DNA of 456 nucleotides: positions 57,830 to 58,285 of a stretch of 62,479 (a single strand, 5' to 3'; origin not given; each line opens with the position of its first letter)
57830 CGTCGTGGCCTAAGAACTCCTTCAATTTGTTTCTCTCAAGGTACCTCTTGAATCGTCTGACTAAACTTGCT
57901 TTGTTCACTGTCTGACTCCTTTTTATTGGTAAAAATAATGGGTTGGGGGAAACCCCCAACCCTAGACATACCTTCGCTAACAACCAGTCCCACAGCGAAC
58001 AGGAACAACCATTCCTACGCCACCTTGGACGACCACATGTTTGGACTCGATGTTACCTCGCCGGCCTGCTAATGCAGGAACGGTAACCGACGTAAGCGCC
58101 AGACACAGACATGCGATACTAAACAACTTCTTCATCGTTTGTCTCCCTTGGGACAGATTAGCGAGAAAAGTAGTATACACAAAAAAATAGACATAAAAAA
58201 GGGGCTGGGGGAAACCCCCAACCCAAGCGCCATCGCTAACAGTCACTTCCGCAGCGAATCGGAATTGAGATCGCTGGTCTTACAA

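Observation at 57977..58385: Tandem pair of paralogous secreted mini-peptide genes (52 and 49 aa), one invisible to the ORF track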

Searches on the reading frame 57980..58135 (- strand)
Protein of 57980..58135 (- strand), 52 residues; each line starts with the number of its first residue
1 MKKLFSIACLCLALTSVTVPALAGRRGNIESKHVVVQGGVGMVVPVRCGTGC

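Call 9: search_protein_families(library=pfam, proteins=[window:57980-58135:-], max_evalue=0.01)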
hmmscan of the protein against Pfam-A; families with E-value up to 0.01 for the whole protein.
seq(52 aa): 0 families

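Call 10: search_protein_families(library=ncbifam, proteins=[window:57980-58135:-], max_evalue=1)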
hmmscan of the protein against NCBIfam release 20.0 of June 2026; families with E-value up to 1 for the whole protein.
seq(52 aa): 1 family
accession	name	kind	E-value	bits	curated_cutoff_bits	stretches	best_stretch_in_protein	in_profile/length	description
TIGR02547.1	casA_cse1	equivalog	0.32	9.9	70.05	1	3-48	140-182/504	type I-E CRISPR-associated protein Cse1/CasA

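Call 11: find_homologous_proteins(query=window:57980-58135:-, max_evalue=10)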
Query seq(52 aa) (52 aa): 2 proteins with E <= 10 among 2 candidates.
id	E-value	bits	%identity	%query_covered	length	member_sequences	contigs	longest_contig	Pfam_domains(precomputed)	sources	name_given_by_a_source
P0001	4.5e-25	103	98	100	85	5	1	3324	-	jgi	jgi:hypothetical protein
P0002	4.4e-16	75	71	100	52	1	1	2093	-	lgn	-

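Call 13: find_encoding_contigs(protein=P0002, flank=10000)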
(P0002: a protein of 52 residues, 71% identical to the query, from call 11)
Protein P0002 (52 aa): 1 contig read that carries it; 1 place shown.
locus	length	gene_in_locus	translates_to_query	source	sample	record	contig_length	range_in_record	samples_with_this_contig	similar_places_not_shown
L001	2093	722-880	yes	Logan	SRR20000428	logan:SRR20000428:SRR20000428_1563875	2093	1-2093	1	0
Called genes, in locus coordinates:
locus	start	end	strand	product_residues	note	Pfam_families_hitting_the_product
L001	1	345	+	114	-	?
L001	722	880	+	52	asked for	-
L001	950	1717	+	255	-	-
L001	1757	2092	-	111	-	?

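Call 14: find_encoding_contigs(protein=P0001, flank=10000)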
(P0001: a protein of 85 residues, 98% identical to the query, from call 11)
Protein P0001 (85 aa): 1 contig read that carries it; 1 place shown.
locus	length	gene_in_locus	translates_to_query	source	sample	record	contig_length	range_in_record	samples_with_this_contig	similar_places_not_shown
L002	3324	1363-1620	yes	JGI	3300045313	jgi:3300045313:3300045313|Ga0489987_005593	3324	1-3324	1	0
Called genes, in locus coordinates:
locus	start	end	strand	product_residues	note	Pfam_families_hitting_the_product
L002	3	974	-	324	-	?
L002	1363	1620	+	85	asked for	-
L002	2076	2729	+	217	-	-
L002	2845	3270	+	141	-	PF01797:Y1_Tnp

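Call 20: find_homologous_proteins(query=A1, max_evalue=10)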
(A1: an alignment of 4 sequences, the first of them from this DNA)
Query A1 (4 sequences) (52 aa, profile of the alignment): 6 proteins with E <= 10 among 187 candidates.
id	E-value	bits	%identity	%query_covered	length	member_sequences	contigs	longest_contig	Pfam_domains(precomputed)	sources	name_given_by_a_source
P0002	2.7e-27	112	71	100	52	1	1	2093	-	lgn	-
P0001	2.0e-25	106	98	100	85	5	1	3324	-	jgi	jgi:hypothetical protein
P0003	4.0e-25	105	56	100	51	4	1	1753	-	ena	-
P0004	4.4e-23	99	69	100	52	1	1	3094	-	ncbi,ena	-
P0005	1.4e-19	88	53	98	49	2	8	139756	-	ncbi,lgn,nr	ncbi:hypothetical protein KBA63_04285 [Candidatus Woesebacteria bacterium]|nr:hypothetical protein [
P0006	1.0e-1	30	31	83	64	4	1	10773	-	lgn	-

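Call 22: find_encoding_contigs(protein=P0005, flank=6000, max_places=8)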
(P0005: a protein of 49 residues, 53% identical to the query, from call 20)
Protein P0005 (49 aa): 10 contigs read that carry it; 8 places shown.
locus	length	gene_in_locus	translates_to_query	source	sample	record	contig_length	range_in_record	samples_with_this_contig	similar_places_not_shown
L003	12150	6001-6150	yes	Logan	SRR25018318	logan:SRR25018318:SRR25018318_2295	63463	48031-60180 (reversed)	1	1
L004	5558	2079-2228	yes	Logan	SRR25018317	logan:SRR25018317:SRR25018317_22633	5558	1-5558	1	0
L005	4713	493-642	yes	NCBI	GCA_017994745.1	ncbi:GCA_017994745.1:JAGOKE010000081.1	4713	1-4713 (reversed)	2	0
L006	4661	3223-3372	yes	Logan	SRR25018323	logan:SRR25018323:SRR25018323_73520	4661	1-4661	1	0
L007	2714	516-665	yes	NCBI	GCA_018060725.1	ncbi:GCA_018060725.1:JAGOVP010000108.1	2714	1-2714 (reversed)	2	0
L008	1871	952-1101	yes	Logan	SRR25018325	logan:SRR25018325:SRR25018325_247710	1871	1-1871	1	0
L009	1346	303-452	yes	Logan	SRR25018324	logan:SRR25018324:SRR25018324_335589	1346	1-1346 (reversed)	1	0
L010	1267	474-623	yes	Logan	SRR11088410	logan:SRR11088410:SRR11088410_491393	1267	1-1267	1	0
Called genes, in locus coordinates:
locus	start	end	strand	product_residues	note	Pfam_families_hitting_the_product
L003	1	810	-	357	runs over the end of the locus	PF00723:Glyco_hydro_15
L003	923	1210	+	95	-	-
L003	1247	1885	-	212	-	-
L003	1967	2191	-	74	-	-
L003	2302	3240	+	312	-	PF26550:Tricorn_2nd (faint)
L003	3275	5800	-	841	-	PF00690:Cation_ATPase_N, PF00122:E1-E2_ATPase, PF00702:Hydrolase, PF13246:Cation_ATPase, PF00689:Cation_ATPase_C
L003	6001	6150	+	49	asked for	-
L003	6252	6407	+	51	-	-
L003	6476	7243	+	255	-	-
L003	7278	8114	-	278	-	-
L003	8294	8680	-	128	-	-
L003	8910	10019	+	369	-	PF07907:YibE_F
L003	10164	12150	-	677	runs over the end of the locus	PF26410:GH5_mannosidase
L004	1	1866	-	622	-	?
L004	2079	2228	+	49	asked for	-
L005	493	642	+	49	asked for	-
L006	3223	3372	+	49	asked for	-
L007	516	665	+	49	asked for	-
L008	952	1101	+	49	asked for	-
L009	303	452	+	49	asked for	-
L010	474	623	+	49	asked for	-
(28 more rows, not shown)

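Call 23: find_encoding_contigs(protein=P0004, flank=6000)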
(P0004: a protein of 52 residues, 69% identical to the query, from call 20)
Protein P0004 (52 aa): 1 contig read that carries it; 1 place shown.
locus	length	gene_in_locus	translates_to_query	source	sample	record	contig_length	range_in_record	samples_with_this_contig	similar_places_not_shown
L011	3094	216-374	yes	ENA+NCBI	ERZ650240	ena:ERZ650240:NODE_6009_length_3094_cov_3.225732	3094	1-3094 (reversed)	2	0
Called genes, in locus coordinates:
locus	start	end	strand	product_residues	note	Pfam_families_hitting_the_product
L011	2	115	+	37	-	?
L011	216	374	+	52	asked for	-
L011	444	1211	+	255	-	-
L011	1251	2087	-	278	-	-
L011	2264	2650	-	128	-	-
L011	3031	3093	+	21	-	?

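Call 24: find_encoding_contigs(protein=P0003, flank=6000)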
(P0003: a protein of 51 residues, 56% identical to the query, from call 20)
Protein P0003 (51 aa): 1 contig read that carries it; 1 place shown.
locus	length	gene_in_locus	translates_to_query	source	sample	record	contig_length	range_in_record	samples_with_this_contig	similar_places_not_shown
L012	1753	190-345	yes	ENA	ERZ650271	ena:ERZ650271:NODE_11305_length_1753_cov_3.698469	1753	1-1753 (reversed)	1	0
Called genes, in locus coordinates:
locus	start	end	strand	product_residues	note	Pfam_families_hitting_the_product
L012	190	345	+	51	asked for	-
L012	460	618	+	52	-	-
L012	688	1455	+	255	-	-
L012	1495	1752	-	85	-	?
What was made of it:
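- The 255-aa gene is always linked to the array (calls 13, 14, 22-24).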

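Call 25: find_encoding_contigs(protein=P0006, flank=6000)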
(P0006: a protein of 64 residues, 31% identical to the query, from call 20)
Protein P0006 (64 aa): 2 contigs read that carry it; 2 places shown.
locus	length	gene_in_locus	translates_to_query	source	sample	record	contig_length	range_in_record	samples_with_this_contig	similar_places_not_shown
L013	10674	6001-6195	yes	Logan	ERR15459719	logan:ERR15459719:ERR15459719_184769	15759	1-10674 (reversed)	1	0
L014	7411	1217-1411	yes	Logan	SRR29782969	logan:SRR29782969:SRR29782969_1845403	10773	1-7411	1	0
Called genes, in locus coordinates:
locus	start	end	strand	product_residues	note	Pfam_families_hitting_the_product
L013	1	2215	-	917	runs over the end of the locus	PF00211:Guanylate_cyc, PF00931:NB-ARC (weak), PF13401:AAA_22 (weak), PF24885:TPR_NPHP3 (weak), PF13424:TPR_12, PF17874:TPR_MalT, PF13374:TPR_10 (weak), PF13424:TPR_12, +5 more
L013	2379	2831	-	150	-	-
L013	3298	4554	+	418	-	PF00109:ketoacyl-synt, PF02801:Ketoacyl-synt_C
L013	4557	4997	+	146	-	PF03061:4HBT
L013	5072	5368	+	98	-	PF01230:HIT, PF11969:DcpS_C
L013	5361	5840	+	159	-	-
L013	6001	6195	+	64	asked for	-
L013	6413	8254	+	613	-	PF13374:TPR_10 (faint), PF13428:TPR_14 (faint), PF17874:TPR_MalT (weak), PF13424:TPR_12, PF14938:SNAP (weak), PF13424:TPR_12 (weak), PF00512:HisKA, PF02518:HATPase_c, +4 more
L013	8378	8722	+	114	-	-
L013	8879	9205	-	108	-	-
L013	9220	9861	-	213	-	PF13483:Lactamase_B_3, PF12706:Lactamase_B_2 (weak)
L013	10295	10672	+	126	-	?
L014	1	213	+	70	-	?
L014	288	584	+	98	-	PF01230:HIT, PF11969:DcpS_C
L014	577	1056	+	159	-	-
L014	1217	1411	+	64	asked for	-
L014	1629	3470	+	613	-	PF13374:TPR_10 (faint), PF13428:TPR_14 (faint), PF17874:TPR_MalT (weak), PF13424:TPR_12, PF14938:SNAP (weak), PF13424:TPR_12 (weak), PF00512:HisKA, PF02518:HATPase_c, +4 more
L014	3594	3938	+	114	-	-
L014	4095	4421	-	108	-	-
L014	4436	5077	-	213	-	PF13483:Lactamase_B_3, PF12706:Lactamase_B_2 (weak)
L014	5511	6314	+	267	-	-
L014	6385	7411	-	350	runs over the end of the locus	PF01145:Band_7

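Call 33: search_protein_families(library=padloc, proteins=[window:57980-58135:-], max_evalue=1)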
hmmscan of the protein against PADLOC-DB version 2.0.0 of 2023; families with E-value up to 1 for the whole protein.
seq(52 aa): 1 family
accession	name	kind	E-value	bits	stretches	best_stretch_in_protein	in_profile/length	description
PDLC00999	Cas8e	-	0.084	9.9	1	3-48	140-182/504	CRISPR type I-E/ECOLI-associated protein CasA/Cse1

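Call 38: search_protein_representatives(alignment_id=A2)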
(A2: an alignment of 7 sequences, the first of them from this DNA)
Query: 7 sequences, 52 profile positions. Proteins with E-value up to 0.001 (for the whole library): 9; up to 1e-10: 4; up to 1e-30: 0. The best 9 are listed.
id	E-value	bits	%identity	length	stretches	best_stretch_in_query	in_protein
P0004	9.5e-26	105.8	-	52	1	1-52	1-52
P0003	3.4e-22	94.4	-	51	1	1-52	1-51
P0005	2.2e-19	85.4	-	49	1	1-52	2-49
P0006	4.5e-19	84.4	-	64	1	1-52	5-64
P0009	2.7e-09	53.1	-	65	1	1-52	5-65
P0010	2.7e-07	46.7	-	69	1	1-52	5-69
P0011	1.1e-05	41.6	-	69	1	1-52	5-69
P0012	5.5e-05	39.3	-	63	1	1-52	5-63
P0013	8.1e-05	38.8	-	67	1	1-52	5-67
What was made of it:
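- On New family defined here (Sec signal + C-terminal P[VI]RCGxxC-COOH): The combined profile gives E=1e-5 to 3e-9 for P0009-P0013 in 1.84 billion proteins (call 38).
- Nine clusters in 1.84 billion representatives (call 38).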

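Call 41: find_encoding_contigs(protein=P0009, flank=6000, max_places=4)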
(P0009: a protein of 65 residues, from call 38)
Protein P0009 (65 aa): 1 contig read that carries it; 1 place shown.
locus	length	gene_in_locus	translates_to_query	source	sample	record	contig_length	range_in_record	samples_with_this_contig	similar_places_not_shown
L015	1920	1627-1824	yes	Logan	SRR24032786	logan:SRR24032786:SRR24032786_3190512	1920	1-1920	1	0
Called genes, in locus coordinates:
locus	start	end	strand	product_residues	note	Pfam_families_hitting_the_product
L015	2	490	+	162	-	?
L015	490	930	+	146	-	PF03061:4HBT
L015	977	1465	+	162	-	-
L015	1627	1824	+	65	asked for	-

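Call 42: find_encoding_contigs(protein=P0011, flank=6000, max_places=4)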
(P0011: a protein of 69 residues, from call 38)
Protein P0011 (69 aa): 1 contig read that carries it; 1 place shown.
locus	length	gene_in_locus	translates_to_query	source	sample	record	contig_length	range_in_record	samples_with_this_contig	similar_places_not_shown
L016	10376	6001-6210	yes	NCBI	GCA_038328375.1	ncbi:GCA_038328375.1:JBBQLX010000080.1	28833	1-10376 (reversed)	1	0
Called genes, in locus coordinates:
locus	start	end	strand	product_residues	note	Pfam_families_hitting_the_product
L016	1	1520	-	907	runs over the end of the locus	PF00211:Guanylate_cyc, PF00931:NB-ARC (weak), PF13401:AAA_22, PF13424:TPR_12, PF17874:TPR_MalT, PF13424:TPR_12, PF13374:TPR_10 (weak), PF13424:TPR_12, +9 more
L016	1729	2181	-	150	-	-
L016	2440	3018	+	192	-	PF00440:TetR_N, PF16925:TetR_C_13, PF21993:TetR_C_13_2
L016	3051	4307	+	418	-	PF00109:ketoacyl-synt, PF02801:Ketoacyl-synt_C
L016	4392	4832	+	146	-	PF03061:4HBT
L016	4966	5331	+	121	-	PF11969:DcpS_C, PF01230:HIT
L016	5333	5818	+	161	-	-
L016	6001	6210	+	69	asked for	-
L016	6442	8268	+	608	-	PF13428:TPR_14 (faint), PF13424:TPR_12, PF14938:SNAP (weak), PF17874:TPR_MalT (weak), PF24885:TPR_NPHP3 (weak), PF13424:TPR_12, PF00512:HisKA, PF02518:HATPase_c, +8 more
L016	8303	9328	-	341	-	PF00561:Abhydrolase_1, PF12697:Abhydrolase_6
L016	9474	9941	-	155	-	PF04199:Cyclase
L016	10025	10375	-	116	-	?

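Call 44: find_related_loci(query=A4, collection=genome_contigs, flank=6000)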
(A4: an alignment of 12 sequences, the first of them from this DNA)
Query A4 (52 aa) in genome_contigs; peptide patterns used: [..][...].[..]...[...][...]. (x = any residue, [..] = any of these).
108 stretches matched a pattern; 1 encode a relative of the query (tblastn E <= 1e-3); 1 distinct loci.
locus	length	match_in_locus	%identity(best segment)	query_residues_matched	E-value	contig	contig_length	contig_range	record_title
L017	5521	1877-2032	69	1-52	1e-20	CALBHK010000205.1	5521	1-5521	MAG TPA_asm: uncultured Chlamydiae bacterium isolate SRR6231132_bin.17_CONCOCT_v1.1_MAG genome assembly, contig: ERZ6502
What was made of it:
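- Tried and rejected: Confirmation used the short form as query, so long forms may have been discarded (call 44).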

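Call 48: list_cluster_members(proteins=[L016:3051-4307:+, L016:6442-8268:+, L016:5333-5818:+, L016:8303-9328:-, L013:3298-4554:+, L013:9220-9861:-, P0006, P0010, P0012, P0013])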
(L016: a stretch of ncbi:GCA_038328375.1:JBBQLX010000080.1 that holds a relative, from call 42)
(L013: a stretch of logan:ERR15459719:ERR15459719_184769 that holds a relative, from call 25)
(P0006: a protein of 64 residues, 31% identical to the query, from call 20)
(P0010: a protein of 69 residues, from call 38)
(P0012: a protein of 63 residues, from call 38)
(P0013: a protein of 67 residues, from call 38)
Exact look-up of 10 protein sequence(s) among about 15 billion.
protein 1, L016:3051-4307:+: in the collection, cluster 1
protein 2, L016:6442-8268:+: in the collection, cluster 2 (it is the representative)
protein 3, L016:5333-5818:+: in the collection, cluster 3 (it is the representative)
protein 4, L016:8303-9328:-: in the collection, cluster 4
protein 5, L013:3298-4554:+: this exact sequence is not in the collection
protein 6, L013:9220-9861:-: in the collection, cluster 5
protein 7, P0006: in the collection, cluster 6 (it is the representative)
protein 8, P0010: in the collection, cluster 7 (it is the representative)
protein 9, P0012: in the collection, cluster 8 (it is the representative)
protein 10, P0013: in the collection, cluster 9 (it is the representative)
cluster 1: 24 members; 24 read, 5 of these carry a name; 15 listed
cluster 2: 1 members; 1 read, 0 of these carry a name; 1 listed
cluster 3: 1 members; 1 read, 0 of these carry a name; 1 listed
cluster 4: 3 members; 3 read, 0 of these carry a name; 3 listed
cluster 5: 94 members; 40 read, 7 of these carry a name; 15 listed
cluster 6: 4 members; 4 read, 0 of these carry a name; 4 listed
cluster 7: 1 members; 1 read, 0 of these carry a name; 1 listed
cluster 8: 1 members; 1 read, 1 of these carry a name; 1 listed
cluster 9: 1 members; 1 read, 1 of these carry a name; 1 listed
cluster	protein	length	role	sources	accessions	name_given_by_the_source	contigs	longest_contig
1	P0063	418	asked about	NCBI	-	-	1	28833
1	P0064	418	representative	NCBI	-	-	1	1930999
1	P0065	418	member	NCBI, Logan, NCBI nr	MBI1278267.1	MAG: beta-ketoacyl-ACP synthase II [Anaerolineaceae bacterium] | beta-ketoacyl-ACP synthase II [Anaerolineaceae bacterium]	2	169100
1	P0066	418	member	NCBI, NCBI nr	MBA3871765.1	MAG: beta-ketoacyl-ACP synthase II [Anaerolineae bacterium] | beta-ketoacyl-ACP synthase II [Anaerolineae bacterium]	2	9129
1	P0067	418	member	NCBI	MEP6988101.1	MAG: beta-ketoacyl-ACP synthase II [Chloroflexota bacterium]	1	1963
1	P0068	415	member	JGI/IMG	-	3-oxoacyl-[acyl-carrier-protein] synthase II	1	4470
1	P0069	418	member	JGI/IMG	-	3-oxoacyl-[acyl-carrier-protein] synthase II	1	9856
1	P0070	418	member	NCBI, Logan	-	-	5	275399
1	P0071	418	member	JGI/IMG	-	-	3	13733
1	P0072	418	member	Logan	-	-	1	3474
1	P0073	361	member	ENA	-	-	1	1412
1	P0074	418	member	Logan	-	-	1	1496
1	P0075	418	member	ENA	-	-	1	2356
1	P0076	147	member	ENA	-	-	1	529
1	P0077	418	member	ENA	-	-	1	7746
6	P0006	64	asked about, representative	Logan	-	-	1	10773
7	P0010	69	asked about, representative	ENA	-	-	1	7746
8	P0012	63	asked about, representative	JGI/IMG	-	hypothetical protein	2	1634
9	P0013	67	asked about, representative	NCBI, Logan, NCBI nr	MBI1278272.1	MAG: hypothetical protein GC179_09110 [Anaerolineaceae bacterium] | hypothetical protein [Anaerolineaceae bacterium]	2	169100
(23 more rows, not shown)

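Call 50: search_protein_families(library=pfam, proteins=[P0006, P0010, P0011, P0013, L016:5333-5818:+], max_evalue=10)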
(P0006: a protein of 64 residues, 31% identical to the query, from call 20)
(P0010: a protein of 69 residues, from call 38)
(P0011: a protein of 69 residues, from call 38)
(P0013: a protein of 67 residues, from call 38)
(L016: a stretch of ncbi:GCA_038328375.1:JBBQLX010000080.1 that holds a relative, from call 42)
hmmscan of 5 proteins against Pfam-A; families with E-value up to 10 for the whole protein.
P0006 (64 aa): 3 families
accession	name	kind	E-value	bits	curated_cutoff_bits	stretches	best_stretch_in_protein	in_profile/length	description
PF16327.10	CcmF_C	-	0.056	13.1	28.7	1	4-33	38-67/323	Cytochrome c-type biogenesis protein CcmF C-terminal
PF23993.1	DUF7311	-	0.085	13.9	27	1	7-36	3-31/150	Domain of unknown function (DUF7311)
PF13786.12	DUF4179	-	0.14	13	30.1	1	4-30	5-34/94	Domain of unknown function (DUF4179)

P0010 (69 aa): 0 families

P0011 (69 aa): 0 families

P0013 (67 aa): 4 families
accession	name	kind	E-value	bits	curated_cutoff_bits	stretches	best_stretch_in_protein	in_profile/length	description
PF19516.4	DUF6049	-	0.097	11.7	30.1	1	9-55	10-57/708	Family of unknown function (DUF6049)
PF21827.1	New_glue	-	0.11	12.7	31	1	8-46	3-44/94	New glue protein family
PF14157.12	YmzC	-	0.17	12.5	27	1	24-52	4-32/62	YmzC-like protein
PF11837.13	INV_N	-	0.19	12.7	27.8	1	6-50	24-68/109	Beta-fructofuranosidase, N-terminal domain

L016:5333-5818:+ (161 aa): 1 family
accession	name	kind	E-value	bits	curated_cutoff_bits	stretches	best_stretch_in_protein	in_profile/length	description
PF06993.17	DUF1304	-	0.084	13.3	26.9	1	7-33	66-92/110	Protein of unknown function (DUF1304)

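Call 51: search_protein_families(library=ncbifam, proteins=[P0006, P0009, P0010, P0011, P0012, P0013, L016:5333-5818:+, L016:6442-8268:+], max_evalue=1)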
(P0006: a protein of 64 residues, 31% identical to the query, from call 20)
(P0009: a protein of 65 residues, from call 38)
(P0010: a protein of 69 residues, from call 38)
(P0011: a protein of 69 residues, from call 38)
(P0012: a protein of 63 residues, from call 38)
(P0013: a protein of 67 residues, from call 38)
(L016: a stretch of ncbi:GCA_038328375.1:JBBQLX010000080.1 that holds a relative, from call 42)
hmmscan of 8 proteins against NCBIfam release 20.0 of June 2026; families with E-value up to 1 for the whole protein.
P0006 (64 aa): 3 families
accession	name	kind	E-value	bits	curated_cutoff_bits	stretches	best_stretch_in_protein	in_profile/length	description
NF053819.1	EF0750_LPXTG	subfamily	0.02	15.4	47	1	1-43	1-42/105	EF2685/EF0750 family sortase-dependent surface protein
NF041742.1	WGxxGxxG_fam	subfamily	0.046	14.3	35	1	1-35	1-32/69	WGxxGxxG family protein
TIGR04433.1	UrcA_uranyl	subfamily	0.05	13.7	25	1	8-41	2-32/92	UrcA family protein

P0009 (65 aa): 7 families
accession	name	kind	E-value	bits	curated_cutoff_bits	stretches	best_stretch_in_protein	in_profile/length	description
NF009391.0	PRK12750.1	equivalog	0.014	15.3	148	1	1-30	1-28/170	CpxP family protein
NF041742.1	WGxxGxxG_fam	subfamily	0.016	15.8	35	1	4-44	1-41/69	WGxxGxxG family protein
NF033554.9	floc_PepA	equivalog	0.021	14.6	80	1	8-50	7-50/261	flocculation-associated PEP-CTERM protein PepA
NF040942.2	hypo_ExtJ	equivalog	0.071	13.5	52.5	1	5-45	1-43/77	selenite/tellurite reduction operon protein ExtJ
NF041193.1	lipo_SP0191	subfamily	0.083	12.9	75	1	4-46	1-43/190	SP0191 family lipoprotein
NF040765.1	adhesion_FAF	equivalog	0.17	10.4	500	1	1-52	1-52/632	adhesion factor FAF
TIGR00996.1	Mtu_fam_mce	paralog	0.56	9.3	140.5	1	8-52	8-52/291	MCE family protein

P0010 (69 aa): 1 family
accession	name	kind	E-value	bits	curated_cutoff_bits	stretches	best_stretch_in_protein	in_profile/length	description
NF041742.1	WGxxGxxG_fam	subfamily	0.087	13.4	35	1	1-40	1-33/69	WGxxGxxG family protein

P0011 (69 aa): 1 family
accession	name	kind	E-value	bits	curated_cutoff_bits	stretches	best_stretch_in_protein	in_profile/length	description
NF000414.2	blaPME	exception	0.072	12.4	650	1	6-36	72-102/309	PME family extended-spectrum class A beta-lactamase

P0012 (63 aa): 0 families

P0013 (67 aa): 2 families
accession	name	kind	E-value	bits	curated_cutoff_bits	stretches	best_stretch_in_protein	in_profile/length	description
NF041742.1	WGxxGxxG_fam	subfamily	0.032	14.8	35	1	5-44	2-41/69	WGxxGxxG family protein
NF033100.1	bla_CfxA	exception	0.045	12.8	625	1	5-50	6-51/319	CfxA family broad-spectrum class A beta-lactamase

L016:5333-5818:+ (161 aa): 1 family
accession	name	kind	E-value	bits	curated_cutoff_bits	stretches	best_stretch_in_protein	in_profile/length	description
NF058629.1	PA0111_fam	equivalog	0.2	11.5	230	1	17-70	8-60/180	PA_0111/PP_0108 family redox-active disulfide protein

L016:6442-8268:+ (608 aa): 89 families (the best 25 are shown)
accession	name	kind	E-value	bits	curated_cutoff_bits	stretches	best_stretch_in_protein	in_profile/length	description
NF047465.1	hybrid_HK_LvrA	exception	1.5e-38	132.4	1200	1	368-601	584-816/819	hybrid histidine kinase/response regulator LvrA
TIGR02966.1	phoR_proteo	equivalog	3.9e-36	124.7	334.2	1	323-601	56-333/333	phosphate regulon sensor histidine kinase PhoR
NF046044.1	PnpS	equivalog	4e-33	115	400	1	324-601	112-389/390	two-component system histidine kinase PnpS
NF041880.1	EPS_EpsF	equivalog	2e-26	92.6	900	1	385-599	275-489/492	response regulator EpsF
NF006800.0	PRK09303.1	equivalog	1e-25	90.5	342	1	284-603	62-377/383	histidine kinase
NF008468.0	PRK11360.1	equivalog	2.9e-25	88.7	646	1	371-605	384-610/616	two-component system sensor histidine kinase AtoS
NF008312.0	PRK11100.1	equivalog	4.7e-24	85.1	356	1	383-588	255-461/477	two-component system sensor histidine kinase CreC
NF053520.1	HK_Porph_FimS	equivalog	1.8e-22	79.4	600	3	39-240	58-262/618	sensor histidine kinase FimS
NF007793.0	PRK10490.1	equivalog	1.9e-22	79.2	1123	1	385-602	665-881/895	two-component system sensor histidine kinase KdpD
NF007688.0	PRK10364.1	equivalog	2e-22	79.6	479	1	364-605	226-453/460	two-component system sensor histidine kinase ZraS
NF008235.0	PRK11006.1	equivalog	1.9e-21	76.5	390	1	367-601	187-421/431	phosphate regulon sensor histidine kinase PhoR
TIGR01386.1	cztS_silS_copS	subfamily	2.5e-21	76.2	292.55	1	374-588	231-446/457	heavy metal sensor histidine kinase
NF033092.0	HK_WalK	equivalog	9.1e-21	74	725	1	344-601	331-592/594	cell wall metabolism sensor histidine kinase WalK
NF008302.0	PRK11091.1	equivalog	9.7e-21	73.6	838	1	364-605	262-507/779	aerobic respiration two-component sensor histidine kinase ArcB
NF047874.1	MASE3_PAS_HK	subfamily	1.5e-20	73.5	560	1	334-603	356-625/655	MASE3 domain-containing sensor histidine kinase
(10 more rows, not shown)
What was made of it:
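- The weak sub-threshold NCBIfam hits all lie in the N-terminal signal regions of secreted-protein families (call 51).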

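Call 65: search_solved_structures(query=A6, max_evalue=10)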
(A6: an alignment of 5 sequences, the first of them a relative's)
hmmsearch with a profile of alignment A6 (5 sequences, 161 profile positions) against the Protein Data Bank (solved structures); distinct sequences matched with E-value up to 10: 3.
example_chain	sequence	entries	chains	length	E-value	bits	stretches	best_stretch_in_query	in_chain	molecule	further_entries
6olp_A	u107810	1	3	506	0.36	13.7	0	14-44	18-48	Envelope glycoprotein gp120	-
4db5_A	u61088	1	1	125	0.77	12.6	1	97-147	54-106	Tumor necrosis factor ligand superfamily member 18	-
1spf_A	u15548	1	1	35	5.9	9.8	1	8-30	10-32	PULMONARY SURFACTANT-ASSOCIATED POLYPEPTIDE C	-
